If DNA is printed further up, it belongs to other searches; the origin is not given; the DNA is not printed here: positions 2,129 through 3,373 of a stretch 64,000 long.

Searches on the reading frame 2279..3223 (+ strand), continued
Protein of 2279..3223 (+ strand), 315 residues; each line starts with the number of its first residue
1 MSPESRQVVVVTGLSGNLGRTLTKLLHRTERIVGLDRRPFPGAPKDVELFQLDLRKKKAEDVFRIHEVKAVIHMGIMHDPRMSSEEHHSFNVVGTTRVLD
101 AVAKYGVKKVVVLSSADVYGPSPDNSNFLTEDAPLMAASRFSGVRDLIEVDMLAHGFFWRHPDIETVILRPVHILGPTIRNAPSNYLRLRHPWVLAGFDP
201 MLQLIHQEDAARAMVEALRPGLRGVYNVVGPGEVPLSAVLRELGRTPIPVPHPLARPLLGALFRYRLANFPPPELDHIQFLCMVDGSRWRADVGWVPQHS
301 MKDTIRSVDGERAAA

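Call 69: list_cluster_members(proteins=[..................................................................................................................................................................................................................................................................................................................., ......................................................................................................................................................, P0002, P0003, P0007])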
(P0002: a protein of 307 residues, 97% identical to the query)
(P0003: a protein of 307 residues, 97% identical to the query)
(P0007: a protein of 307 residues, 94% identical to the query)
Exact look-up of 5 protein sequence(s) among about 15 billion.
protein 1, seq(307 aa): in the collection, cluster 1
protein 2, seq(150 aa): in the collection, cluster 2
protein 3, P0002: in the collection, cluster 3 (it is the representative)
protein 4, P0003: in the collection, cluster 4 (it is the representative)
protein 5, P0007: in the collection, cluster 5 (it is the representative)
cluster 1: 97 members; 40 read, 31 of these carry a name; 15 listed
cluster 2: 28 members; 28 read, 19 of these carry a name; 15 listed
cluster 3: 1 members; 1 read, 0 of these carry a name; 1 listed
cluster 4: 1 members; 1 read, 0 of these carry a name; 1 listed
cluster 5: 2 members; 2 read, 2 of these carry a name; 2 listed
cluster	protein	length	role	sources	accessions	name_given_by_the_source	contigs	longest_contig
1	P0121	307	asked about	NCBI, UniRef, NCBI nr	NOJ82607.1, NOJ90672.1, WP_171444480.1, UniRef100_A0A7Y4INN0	SDR family oxidoreductase [Myxococcus xanthus] | SDR family oxidoreductase n=1 Tax=Myxococcus xanthus TaxID=34 RepID=A0A7Y4INN0_MYXXA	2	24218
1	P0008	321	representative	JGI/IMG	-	UDP-glucose 4-epimerase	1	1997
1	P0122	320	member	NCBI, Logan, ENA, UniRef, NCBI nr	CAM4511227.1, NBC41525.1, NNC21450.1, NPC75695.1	SDR family oxidoreductase [Corallococcus exiguus] | NAD-dependent epimerase/dehydratase family protein n=1 Tax=Corallococcus exiguus ... | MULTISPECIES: SDR family oxidoreductase [Corallococcus]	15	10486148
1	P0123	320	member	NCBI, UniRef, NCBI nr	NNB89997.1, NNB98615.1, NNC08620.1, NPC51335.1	SDR family oxidoreductase [Corallococcus exiguus] | SDR family oxidoreductase n=1 Tax=Corallococcus TaxID=83461 RepID=UPI000EEAE1B4 | SDR family oxidoreductase [Corallococcus sp. AB032C]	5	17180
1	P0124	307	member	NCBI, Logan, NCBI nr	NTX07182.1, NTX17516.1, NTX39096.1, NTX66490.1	SDR family oxidoreductase [Myxococcus sp. CA051A] | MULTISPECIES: SDR family oxidoreductase [unclassified Myxococcus]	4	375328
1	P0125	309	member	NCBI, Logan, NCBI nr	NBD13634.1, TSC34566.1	SDR family oxidoreductase [Corallococcus sp. Z5C101001] | NAD-dependent epimerase/dehydratase family protein [Corallococcus silvisoli]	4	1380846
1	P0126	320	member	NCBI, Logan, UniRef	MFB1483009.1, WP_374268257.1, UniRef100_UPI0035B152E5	SDR family oxidoreductase [Corallococcus sp. RDP092CA] | SDR family oxidoreductase n=1 Tax=Corallococcus sp. RDP092CA TaxID=3109369 ...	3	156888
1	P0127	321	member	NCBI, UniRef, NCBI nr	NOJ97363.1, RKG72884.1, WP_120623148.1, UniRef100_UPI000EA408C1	SDR family oxidoreductase [Corallococcus sp. CA049B] | SDR family oxidoreductase n=1 Tax=Corallococcus sp. CA049B TaxID=2316730 ...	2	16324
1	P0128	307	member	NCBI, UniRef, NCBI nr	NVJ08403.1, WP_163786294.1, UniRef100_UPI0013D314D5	SDR family oxidoreductase [Myxococcus sp. AM001] | SDR family oxidoreductase n=1 Tax=Myxococcus vastator TaxID=2709664 RepID=UPI0013D314D5 | SDR family oxidoreductase [Myxococcus vastator]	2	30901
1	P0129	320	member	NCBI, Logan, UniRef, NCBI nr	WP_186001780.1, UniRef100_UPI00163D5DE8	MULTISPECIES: SDR family oxidoreductase [Corallococcus] | SDR family oxidoreductase n=1 Tax=Corallococcus TaxID=83461 RepID=UPI00163D5DE8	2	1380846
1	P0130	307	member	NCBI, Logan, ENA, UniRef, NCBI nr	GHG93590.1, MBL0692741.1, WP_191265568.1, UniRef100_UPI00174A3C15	SDR family oxidoreductase [Comamonas sp. JC664] | SDR family oxidoreductase n=1 Tax=Comamonas sp. JC664 TaxID=2801917 RepID=UPI00174A3C15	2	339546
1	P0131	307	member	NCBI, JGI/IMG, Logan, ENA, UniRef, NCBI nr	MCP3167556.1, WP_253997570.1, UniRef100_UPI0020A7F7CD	SDR family oxidoreductase [Myxococcus qinghaiensis] | SDR family oxidoreductase n=1 Tax=Myxococcus qinghaiensis TaxID=2906758 ...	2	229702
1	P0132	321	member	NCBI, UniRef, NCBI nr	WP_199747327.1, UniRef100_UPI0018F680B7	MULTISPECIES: SDR family oxidoreductase [Corallococcus] | SDR family oxidoreductase n=1 Tax=Corallococcus TaxID=83461 RepID=UPI0018F680B7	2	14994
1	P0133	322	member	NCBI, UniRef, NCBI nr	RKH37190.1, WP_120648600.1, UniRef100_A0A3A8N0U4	SDR family oxidoreductase [Corallococcus llansteffanensis] | SDR family oxidoreductase n=1 Tax=Corallococcus llansteffanensis TaxID=2316731 ...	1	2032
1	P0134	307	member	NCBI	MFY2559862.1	SDR family oxidoreductase [Corallococcus terminator]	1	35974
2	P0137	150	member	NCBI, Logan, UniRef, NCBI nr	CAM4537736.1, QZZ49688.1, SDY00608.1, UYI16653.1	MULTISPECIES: hypothetical protein [Myxococcus] | hypothetical protein n=1 Tax=Myxococcus TaxID=32 RepID=UPI00030240D7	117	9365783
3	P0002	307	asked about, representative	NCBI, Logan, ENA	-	-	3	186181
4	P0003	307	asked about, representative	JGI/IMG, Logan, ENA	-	-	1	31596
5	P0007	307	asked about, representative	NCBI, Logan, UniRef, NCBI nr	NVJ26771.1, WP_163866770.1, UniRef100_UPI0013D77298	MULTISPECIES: SDR family oxidoreductase [Myxococcus] | SDR family oxidoreductase n=1 Tax=Myxococcus TaxID=32 RepID=UPI0013D77298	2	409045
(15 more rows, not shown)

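Call 70: find_encoding_contigs(protein=P0137, flank=1500, max_places=10)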
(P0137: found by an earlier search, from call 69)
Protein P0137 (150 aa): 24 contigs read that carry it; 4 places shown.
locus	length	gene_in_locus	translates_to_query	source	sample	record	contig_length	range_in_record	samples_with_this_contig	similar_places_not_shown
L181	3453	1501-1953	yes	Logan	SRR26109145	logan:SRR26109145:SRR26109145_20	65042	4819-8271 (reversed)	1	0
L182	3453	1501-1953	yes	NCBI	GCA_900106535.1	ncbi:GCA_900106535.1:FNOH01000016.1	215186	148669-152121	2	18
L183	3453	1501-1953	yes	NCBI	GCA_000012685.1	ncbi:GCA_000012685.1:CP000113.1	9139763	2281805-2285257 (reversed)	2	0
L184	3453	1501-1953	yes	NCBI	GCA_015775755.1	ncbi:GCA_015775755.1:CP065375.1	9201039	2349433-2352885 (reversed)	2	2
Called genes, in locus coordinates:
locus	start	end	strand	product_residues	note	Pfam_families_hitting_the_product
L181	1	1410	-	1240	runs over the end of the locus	PF13414:TPR_11 (weak), PF13432:TPR_16 (weak), PF14559:TPR_19 (weak), PF14559:TPR_19 (weak), PF13432:TPR_16 (weak), PF12895:ANAPC3 (weak), PF13432:TPR_16 (weak), PF14559:TPR_19 (weak), +13 more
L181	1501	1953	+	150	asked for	-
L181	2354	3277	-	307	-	PF01073:3Beta_HSD, PF01370:Epimerase, PF04321:RmlD_sub_bind, PF16363:GDP_Man_Dehyd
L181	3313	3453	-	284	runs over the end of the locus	PF01553:Acyltransferase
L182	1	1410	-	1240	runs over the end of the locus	PF13414:TPR_11 (weak), PF13432:TPR_16 (weak), PF14559:TPR_19 (weak), PF14559:TPR_19 (weak), PF13432:TPR_16 (weak), PF12895:ANAPC3 (weak), PF13432:TPR_16 (weak), PF14559:TPR_19 (weak), +13 more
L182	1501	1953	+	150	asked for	-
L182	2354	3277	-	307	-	PF01073:3Beta_HSD, PF01370:Epimerase, PF04321:RmlD_sub_bind, PF16363:GDP_Man_Dehyd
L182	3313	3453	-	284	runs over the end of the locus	PF01553:Acyltransferase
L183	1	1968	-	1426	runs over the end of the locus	PF13414:TPR_11 (weak), PF13432:TPR_16 (weak), PF14559:TPR_19 (weak), PF13432:TPR_16 (weak), PF14559:TPR_19 (weak), PF12895:ANAPC3 (weak), PF13432:TPR_16 (weak), PF14559:TPR_19 (weak), +11 more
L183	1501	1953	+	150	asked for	-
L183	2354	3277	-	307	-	PF01073:3Beta_HSD, PF01370:Epimerase, PF04321:RmlD_sub_bind, PF16363:GDP_Man_Dehyd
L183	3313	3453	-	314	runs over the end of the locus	PF01553:Acyltransferase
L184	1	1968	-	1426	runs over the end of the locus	PF13414:TPR_11 (weak), PF13432:TPR_16 (weak), PF14559:TPR_19 (weak), PF13432:TPR_16 (weak), PF14559:TPR_19 (weak), PF12895:ANAPC3 (weak), PF13432:TPR_16 (weak), PF14559:TPR_19 (weak), +11 more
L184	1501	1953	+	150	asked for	-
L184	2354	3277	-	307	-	PF01073:3Beta_HSD, PF01370:Epimerase, PF04321:RmlD_sub_bind, PF16363:GDP_Man_Dehyd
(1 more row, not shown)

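Call 75: find_encoding_contigs(protein=P0034, flank=1500, max_places=2)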
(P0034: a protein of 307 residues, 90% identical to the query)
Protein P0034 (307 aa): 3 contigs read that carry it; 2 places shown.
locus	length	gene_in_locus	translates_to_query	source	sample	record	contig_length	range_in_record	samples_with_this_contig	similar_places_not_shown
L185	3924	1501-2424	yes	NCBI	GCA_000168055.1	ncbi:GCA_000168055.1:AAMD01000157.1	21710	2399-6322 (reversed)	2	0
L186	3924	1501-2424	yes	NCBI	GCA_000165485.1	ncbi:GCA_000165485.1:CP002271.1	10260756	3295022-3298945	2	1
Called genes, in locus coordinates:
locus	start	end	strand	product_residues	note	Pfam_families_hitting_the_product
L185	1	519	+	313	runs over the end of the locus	PF01522:Polysacc_deac_1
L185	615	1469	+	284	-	PF01553:Acyltransferase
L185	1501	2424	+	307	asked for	PF01073:3Beta_HSD, PF01370:Epimerase, PF04321:RmlD_sub_bind, PF16363:GDP_Man_Dehyd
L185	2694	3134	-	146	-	-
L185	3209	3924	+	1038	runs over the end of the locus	?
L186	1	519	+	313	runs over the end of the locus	PF01522:Polysacc_deac_1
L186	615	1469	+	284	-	PF01553:Acyltransferase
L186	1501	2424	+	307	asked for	PF01073:3Beta_HSD, PF01370:Epimerase, PF04321:RmlD_sub_bind, PF16363:GDP_Man_Dehyd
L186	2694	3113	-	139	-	-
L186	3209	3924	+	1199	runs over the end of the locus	-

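Call 76: find_encoding_contigs(protein=P0028, flank=1500, max_places=2)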
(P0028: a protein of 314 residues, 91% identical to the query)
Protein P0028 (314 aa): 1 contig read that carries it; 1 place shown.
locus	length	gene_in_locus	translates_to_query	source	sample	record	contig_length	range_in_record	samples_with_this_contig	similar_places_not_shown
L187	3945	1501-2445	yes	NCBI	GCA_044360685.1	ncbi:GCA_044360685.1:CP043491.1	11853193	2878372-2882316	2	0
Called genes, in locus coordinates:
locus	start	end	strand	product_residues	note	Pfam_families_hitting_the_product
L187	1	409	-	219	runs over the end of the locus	PF13628:DUF4142, PF03713:DUF305 (weak)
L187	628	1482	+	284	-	PF01553:Acyltransferase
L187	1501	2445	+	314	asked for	PF04321:RmlD_sub_bind, PF01073:3Beta_HSD, PF01370:Epimerase, PF16363:GDP_Man_Dehyd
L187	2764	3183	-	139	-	-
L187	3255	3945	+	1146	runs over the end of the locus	PF00515:TPR_1 (faint), PF07719:TPR_2 (faint), PF12895:ANAPC3 (faint), PF13176:TPR_7 (faint), PF14559:TPR_19, PF13432:TPR_16 (weak), PF13429:TPR_15 (weak), PF13432:TPR_16 (weak), +9 more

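Call 77: find_encoding_contigs(protein=P0013, flank=1500, max_places=2)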
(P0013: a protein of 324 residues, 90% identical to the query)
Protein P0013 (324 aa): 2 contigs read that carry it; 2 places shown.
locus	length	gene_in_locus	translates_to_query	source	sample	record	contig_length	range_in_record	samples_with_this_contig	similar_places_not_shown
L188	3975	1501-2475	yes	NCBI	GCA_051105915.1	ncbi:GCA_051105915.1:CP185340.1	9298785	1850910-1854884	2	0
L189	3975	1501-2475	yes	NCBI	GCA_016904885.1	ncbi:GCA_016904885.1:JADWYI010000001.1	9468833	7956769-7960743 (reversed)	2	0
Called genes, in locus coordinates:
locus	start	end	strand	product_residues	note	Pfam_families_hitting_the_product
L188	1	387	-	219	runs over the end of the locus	PF13628:DUF4142, PF03713:DUF305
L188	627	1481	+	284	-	PF01553:Acyltransferase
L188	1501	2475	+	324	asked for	PF01370:Epimerase, PF04321:RmlD_sub_bind, PF01073:3Beta_HSD, PF16363:GDP_Man_Dehyd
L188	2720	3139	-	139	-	-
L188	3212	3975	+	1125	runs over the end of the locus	PF00515:TPR_1 (faint), PF07719:TPR_2 (faint), PF12895:ANAPC3 (faint), PF13176:TPR_7 (faint), PF13181:TPR_8 (faint), PF13371:TPR_9 (faint), PF14559:TPR_19, PF13432:TPR_16 (weak), +7 more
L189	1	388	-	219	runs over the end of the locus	PF13628:DUF4142, PF03713:DUF305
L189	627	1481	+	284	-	PF01553:Acyltransferase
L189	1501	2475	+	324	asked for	PF01370:Epimerase, PF04321:RmlD_sub_bind, PF01073:3Beta_HSD, PF16363:GDP_Man_Dehyd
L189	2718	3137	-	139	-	-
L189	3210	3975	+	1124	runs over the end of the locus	PF00515:TPR_1 (faint), PF07719:TPR_2 (faint), PF12895:ANAPC3 (faint), PF13176:TPR_7 (faint), PF13181:TPR_8 (faint), PF13371:TPR_9 (faint), PF14559:TPR_19, PF13432:TPR_16 (weak), +7 more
